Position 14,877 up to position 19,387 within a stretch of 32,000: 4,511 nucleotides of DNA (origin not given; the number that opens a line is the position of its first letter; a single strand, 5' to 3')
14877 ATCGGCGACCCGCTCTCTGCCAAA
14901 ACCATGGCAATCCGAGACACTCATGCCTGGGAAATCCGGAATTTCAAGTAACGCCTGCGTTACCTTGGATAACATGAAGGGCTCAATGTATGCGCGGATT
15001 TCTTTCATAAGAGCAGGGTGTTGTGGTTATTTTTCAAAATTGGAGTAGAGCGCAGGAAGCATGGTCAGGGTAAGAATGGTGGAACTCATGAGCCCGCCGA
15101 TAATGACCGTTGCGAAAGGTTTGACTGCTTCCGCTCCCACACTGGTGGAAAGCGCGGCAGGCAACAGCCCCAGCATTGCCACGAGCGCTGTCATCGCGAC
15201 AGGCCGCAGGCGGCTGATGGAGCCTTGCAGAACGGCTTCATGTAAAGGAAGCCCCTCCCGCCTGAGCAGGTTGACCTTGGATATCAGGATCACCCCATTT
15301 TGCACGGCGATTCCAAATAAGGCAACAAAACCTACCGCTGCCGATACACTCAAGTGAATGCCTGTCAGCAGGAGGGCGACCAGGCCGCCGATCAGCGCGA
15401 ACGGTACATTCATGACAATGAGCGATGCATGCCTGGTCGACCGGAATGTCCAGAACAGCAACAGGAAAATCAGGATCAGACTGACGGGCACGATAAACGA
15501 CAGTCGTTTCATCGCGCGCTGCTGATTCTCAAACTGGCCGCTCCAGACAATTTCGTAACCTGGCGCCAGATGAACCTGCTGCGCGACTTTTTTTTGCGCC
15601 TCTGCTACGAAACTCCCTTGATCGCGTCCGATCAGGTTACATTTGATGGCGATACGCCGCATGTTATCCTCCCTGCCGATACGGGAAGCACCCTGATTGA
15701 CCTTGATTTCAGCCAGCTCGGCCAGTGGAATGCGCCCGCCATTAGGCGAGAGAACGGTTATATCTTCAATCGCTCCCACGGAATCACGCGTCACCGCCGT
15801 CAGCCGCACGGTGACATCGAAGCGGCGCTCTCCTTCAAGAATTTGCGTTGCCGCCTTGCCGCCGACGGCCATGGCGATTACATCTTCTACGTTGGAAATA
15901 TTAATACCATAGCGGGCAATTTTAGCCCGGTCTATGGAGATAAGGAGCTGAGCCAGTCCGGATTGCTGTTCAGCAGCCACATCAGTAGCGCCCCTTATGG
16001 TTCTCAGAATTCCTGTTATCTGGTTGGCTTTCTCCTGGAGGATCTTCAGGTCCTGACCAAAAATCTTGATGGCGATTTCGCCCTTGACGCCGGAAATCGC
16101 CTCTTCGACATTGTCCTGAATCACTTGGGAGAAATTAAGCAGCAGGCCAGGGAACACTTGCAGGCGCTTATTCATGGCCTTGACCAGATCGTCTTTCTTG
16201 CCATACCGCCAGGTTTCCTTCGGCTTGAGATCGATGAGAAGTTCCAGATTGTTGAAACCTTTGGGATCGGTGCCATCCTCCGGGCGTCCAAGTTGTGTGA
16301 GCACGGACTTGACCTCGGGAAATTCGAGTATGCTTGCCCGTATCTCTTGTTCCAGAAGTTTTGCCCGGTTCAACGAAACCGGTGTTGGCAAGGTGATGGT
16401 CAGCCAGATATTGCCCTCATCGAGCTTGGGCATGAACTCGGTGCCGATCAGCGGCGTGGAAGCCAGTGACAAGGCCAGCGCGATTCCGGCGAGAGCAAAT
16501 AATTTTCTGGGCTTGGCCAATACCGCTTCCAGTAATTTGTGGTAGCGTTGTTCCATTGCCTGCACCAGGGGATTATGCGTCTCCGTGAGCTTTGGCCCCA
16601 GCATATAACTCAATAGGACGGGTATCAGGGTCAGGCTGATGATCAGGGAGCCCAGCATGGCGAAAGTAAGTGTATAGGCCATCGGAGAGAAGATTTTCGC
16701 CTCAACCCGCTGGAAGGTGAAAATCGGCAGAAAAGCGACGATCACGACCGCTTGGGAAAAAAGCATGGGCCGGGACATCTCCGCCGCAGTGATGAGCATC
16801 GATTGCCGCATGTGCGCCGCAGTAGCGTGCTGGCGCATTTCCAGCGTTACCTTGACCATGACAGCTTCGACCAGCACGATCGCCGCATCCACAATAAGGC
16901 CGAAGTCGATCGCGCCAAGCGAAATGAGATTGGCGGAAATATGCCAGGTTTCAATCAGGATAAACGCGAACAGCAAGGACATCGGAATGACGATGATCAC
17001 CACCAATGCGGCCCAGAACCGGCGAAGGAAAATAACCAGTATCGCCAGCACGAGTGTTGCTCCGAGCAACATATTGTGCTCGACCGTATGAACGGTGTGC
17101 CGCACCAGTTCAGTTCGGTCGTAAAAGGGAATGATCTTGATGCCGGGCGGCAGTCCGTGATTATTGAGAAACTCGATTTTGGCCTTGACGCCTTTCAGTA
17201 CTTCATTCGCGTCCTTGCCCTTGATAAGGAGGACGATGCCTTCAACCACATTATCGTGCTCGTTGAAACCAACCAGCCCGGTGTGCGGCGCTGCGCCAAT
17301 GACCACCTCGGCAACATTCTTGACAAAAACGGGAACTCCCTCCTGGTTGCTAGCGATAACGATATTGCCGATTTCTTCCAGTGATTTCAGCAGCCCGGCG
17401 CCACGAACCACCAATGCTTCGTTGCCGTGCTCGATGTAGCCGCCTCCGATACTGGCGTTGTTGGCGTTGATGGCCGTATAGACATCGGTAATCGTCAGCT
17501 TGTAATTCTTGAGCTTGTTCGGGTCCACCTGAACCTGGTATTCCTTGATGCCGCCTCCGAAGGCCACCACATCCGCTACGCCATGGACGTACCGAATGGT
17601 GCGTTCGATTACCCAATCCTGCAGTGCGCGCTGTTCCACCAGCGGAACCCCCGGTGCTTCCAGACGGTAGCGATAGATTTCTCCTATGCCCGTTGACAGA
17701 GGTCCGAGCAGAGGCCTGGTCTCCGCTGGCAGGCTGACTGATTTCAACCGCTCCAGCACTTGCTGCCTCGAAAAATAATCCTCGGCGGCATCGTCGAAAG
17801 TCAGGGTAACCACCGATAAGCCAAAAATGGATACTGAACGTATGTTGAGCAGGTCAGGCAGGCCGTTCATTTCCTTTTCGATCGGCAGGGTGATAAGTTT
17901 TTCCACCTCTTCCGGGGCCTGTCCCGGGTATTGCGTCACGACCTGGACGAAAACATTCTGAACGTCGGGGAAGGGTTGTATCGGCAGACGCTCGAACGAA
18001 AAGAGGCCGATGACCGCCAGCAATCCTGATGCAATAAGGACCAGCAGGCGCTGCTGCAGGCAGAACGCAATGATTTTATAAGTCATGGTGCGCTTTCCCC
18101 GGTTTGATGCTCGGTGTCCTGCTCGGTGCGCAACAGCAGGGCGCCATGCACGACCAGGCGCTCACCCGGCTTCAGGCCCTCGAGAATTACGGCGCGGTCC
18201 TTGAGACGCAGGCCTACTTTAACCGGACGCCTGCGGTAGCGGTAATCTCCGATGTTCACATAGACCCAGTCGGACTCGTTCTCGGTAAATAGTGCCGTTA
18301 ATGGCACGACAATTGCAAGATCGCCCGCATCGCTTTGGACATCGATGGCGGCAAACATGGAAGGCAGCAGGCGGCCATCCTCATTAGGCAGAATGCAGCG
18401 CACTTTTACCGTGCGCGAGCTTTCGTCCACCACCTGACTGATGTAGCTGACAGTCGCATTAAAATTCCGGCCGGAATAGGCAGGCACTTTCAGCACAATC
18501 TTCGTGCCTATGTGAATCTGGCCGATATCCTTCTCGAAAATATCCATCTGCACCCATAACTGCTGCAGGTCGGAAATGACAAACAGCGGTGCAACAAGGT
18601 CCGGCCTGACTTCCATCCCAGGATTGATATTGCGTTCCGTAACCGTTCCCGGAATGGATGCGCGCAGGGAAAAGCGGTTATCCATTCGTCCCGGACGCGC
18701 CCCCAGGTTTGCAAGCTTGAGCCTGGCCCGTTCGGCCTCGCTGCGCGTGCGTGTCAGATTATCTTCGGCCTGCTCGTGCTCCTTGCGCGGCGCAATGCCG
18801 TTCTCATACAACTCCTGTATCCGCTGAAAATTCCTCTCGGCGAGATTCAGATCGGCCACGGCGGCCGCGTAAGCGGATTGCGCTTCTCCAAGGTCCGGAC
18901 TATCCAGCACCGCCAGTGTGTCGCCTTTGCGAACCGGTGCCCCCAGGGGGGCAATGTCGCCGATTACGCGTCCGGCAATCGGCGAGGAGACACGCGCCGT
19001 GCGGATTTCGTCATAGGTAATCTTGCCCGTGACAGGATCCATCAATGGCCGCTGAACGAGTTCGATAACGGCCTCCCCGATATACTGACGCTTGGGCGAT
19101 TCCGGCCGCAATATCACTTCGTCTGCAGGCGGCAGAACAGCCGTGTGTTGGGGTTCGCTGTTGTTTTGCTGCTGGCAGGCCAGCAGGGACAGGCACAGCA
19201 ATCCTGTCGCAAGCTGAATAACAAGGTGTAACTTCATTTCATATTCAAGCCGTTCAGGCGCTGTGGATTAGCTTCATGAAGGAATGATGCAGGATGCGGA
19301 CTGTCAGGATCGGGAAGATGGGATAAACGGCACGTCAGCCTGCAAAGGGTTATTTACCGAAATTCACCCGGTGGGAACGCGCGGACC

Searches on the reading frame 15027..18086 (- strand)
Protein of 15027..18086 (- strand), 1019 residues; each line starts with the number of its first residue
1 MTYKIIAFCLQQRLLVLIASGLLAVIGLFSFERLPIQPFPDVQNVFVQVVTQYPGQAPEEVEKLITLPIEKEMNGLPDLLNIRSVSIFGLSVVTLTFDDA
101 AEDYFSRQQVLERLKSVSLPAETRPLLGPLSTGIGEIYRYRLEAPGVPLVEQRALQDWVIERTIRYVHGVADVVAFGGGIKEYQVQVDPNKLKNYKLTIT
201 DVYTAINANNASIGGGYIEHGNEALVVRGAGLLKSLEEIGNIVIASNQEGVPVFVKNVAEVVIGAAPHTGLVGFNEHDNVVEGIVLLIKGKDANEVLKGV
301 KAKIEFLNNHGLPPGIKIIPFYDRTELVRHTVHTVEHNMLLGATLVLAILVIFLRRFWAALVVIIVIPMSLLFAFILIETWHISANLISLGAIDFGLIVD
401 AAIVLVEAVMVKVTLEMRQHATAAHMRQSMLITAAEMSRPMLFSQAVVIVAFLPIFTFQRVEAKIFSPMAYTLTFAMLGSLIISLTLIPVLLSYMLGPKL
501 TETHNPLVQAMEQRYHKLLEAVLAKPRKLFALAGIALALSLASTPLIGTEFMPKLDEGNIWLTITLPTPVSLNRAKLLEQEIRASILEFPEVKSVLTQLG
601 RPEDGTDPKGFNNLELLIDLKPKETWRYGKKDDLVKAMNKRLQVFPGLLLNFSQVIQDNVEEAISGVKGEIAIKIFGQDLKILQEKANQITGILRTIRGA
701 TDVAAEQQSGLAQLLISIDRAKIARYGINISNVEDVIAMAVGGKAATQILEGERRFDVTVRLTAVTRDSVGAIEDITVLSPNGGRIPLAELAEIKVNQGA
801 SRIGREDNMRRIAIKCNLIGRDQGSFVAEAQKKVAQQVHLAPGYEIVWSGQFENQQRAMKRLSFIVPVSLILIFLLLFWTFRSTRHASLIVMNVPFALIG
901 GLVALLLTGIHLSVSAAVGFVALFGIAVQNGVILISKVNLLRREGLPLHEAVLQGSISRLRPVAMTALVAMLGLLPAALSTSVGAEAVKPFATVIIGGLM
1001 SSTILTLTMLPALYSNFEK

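Call 16: search_protein_families(library=pfam, proteins=[window:15027-18086:-], max_evalue=0.001)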
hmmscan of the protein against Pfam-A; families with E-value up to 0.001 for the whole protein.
window:15027-18086:- (1019 aa): 2 families
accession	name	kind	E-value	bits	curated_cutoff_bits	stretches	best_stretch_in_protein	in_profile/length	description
PF00873.25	ACR_tran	-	1.7e-270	900.5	28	1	5-1017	1-1020/1021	AcrB/AcrD/AcrF family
PF03176.21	MMPL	-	7.4e-11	42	20.5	2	843-1014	122-299/333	MMPL family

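Call 60: search_protein_families(library=ncbifam, proteins=[window:15027-18086:-], max_evalue=0.00001)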
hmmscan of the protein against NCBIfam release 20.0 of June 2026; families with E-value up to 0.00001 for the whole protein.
window:15027-18086:- (1019 aa): 12 families
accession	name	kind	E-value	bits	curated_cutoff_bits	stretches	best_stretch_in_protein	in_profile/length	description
TIGR00914.1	2A0601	subfamily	0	1048.9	701.45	1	1-1015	1-1033/1051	CusA/CzcA family heavy metal efflux RND transporter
NF033617.1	RND_permease_2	subfamily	5.8e-151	504.6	1250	1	14-1018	9-1008/1009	multidrug efflux RND transporter permease subunit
NF000282.2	RND_permease_1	subfamily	3.3e-122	409.3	1250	1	18-1015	13-1025/1029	multidrug efflux RND transporter permease subunit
TIGR00915.1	2A0602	subfamily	1.9e-110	370.4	940.35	1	18-1014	14-1025/1050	efflux RND transporter permease subunit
NF007798.0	PRK10503.1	equivalog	3.2e-96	323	1584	1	22-1019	31-1024/1040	MdtB/MuxB family multidrug efflux RND transporter permease subunit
NF007905.0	PRK10614.1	equivalog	1.3e-82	278.1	1774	1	14-1019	12-1010/1025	multidrug efflux RND transporter permease subunit MdtC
NF007842.1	PRK10555.1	equivalog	9.4e-80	268.7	1854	1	9-1014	5-1023/1036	multidrug efflux RND transporter permease AcrD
NF007131.0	PRK09577.1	equivalog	1.3e-72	245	1768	1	11-1014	7-1019/1045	multidrug efflux RND transporter permease subunit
NF011706.2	PRK15127.1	equivalog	1.2e-67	228.7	2150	1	17-1014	13-1026/1049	multidrug efflux RND transporter permease subunit AcrB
NF007133.0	PRK09579.1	equivalog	1.6e-66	224.7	1763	1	11-1016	9-1001/1017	multidrug efflux RND transporter permease subunit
NF000037.1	RND_perm_OqxB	exception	1.9e-61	208.1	2200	2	8-501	6-504/1050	multidrug efflux RND transporter permease subunit OqxB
TIGR00921.1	2A067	subfamily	2.4e-07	29.2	351.9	1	858-1018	190-347/733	hydrophobe/amphiphile efflux-3 (HAE3) family transporter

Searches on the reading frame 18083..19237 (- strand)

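Call 16: search_protein_families(library=pfam, proteins=[window:18083-19237:-], max_evalue=0.001)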
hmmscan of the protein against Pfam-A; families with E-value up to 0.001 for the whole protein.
window:18083-19237:- (384 aa): 2 families
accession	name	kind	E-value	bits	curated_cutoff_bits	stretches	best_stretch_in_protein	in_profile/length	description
PF16576.10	HlyD_D23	-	2.2e-46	158.3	30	1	69-296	8-214/214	Barrel-sandwich domain of CusB or HlyD membrane-fusion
PF13437.12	HlyD_3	-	5.2e-17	63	22.2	1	191-287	2-97/106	HlyD family secretion protein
